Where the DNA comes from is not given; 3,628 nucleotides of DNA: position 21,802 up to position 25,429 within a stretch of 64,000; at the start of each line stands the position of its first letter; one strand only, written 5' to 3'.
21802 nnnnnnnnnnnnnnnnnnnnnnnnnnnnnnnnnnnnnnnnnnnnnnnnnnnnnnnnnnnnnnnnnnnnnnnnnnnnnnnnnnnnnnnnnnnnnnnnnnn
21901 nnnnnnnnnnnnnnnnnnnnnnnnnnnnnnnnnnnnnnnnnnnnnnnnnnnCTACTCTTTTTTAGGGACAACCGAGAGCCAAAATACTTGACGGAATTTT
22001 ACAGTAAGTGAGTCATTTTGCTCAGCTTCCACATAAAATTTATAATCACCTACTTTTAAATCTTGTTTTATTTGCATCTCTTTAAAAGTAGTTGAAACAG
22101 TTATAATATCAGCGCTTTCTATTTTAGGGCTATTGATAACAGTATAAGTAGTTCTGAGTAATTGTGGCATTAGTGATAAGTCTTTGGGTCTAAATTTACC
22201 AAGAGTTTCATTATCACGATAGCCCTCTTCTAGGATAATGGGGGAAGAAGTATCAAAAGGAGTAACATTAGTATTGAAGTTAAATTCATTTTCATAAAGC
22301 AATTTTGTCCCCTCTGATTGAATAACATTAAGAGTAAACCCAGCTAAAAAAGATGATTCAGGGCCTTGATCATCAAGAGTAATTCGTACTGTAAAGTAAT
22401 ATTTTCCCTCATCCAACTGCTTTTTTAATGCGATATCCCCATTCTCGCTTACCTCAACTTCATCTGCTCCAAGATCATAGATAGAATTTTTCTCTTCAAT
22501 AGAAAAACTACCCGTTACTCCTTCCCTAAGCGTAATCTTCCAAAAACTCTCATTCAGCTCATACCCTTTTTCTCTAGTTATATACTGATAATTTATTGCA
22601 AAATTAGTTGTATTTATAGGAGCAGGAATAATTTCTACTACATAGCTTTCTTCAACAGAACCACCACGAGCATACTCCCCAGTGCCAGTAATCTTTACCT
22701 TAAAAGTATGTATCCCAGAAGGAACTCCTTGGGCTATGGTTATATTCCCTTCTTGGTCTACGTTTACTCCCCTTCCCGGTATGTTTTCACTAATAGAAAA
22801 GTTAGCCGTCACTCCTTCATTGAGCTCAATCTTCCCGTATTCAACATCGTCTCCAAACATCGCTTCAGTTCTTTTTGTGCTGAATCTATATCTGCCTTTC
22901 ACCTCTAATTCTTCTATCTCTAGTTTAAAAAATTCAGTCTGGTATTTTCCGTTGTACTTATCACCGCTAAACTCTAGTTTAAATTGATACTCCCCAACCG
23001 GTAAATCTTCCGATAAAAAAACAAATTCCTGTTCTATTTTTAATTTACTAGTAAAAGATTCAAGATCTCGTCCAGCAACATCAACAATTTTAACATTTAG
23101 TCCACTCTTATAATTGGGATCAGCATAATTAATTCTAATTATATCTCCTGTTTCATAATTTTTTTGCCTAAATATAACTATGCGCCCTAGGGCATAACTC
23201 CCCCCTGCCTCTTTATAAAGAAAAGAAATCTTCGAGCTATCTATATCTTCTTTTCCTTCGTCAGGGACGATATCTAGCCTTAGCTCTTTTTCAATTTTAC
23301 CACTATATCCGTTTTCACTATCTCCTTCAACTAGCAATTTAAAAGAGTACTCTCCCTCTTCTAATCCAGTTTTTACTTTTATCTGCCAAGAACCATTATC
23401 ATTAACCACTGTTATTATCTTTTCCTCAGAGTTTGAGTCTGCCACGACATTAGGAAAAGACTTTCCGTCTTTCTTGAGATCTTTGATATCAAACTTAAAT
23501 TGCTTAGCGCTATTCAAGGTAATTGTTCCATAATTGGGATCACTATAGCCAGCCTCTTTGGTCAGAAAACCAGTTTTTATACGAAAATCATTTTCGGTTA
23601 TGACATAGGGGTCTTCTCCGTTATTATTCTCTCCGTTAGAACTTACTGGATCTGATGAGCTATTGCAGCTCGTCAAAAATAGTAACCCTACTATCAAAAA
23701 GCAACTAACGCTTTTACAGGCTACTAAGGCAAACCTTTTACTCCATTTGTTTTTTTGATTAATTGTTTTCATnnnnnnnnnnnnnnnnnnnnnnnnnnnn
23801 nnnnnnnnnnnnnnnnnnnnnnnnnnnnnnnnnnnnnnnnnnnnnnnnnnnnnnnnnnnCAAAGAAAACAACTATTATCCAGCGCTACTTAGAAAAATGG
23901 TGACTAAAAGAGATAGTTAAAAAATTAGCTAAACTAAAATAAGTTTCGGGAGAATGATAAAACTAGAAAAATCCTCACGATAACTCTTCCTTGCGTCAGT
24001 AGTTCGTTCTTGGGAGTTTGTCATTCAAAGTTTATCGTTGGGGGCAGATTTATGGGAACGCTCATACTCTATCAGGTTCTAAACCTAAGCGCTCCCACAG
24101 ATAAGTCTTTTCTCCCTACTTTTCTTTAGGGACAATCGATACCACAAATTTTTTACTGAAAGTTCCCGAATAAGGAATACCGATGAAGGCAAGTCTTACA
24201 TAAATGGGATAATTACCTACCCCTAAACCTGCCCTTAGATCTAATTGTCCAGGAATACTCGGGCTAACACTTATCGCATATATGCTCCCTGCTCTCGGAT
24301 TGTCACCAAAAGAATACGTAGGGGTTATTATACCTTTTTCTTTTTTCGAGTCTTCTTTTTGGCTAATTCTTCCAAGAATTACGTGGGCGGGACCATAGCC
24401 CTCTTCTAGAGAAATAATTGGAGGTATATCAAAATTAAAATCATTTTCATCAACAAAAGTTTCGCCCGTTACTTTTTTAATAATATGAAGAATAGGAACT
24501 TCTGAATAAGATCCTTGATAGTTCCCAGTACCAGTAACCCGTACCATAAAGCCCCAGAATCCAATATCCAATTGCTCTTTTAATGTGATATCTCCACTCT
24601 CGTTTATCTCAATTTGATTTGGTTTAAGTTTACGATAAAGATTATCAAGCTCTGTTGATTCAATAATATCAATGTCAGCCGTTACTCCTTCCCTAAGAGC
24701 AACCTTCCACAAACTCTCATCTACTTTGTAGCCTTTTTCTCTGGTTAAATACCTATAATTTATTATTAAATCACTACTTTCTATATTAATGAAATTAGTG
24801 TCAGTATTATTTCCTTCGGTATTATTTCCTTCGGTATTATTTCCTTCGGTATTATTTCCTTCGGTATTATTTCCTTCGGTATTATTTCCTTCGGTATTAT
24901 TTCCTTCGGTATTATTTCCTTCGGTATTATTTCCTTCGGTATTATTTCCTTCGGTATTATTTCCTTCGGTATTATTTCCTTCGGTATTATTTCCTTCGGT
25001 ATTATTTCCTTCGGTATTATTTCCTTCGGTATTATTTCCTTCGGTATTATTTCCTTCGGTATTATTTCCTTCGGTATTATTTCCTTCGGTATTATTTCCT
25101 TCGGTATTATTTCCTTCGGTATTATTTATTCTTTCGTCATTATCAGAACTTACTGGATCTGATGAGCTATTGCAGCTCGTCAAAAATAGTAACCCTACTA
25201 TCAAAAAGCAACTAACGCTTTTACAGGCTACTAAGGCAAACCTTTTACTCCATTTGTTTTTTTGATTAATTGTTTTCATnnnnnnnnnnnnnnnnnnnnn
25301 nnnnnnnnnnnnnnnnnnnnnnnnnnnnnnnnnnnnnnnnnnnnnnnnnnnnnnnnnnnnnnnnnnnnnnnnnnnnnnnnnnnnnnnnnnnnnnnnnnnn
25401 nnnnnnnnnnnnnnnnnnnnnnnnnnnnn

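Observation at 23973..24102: Conserved two-hairpin 3' element with covariation and G-U pairs: candidate new structured RNA (or ssDNA) motif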

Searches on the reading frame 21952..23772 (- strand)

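Call 12: search_protein_families(library=pfam, proteins=[window:21952-23772:-], max_evalue=0.01)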
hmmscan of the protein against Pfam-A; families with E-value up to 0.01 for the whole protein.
window:21952-23772:- (606 aa): 3 families
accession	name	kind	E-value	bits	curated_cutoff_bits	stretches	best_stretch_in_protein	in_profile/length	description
PF19077.6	Big_13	-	3.4e-06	27.9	27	0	93-149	30-84/102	Bacterial Ig-like domain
PF22058.2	X25_BaPul_like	-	8.4e-05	23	27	0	253-296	37-81/87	Pullulanase X25 domain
PF07495.19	Y_Y_Y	-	0.0004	20.7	26.6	0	572-588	35-51/65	Y_Y_Y domain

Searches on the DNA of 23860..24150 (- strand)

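Call 69: search_dna_similar(query=window:23860-24150:-, collection=phages, mode=distant, max_rows=5)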
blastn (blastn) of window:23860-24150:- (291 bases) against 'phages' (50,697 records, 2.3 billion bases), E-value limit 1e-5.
No match.

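Call 70: search_dna_similar(query=window:23860-24150:-, collection=plasmids, mode=distant, max_rows=5)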
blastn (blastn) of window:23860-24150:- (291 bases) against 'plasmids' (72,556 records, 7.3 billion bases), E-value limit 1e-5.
No match.

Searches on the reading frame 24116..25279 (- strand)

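Call 12: search_protein_families(library=pfam, proteins=[window:24116-25279:-], max_evalue=0.01)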
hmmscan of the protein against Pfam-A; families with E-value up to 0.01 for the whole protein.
window:24116-25279:- (387 aa): 1 family
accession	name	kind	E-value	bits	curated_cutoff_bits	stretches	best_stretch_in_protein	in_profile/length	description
PF15240.11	Pro-rich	-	0.0018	19.1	30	1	25-155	5-136/175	Proline-rich protein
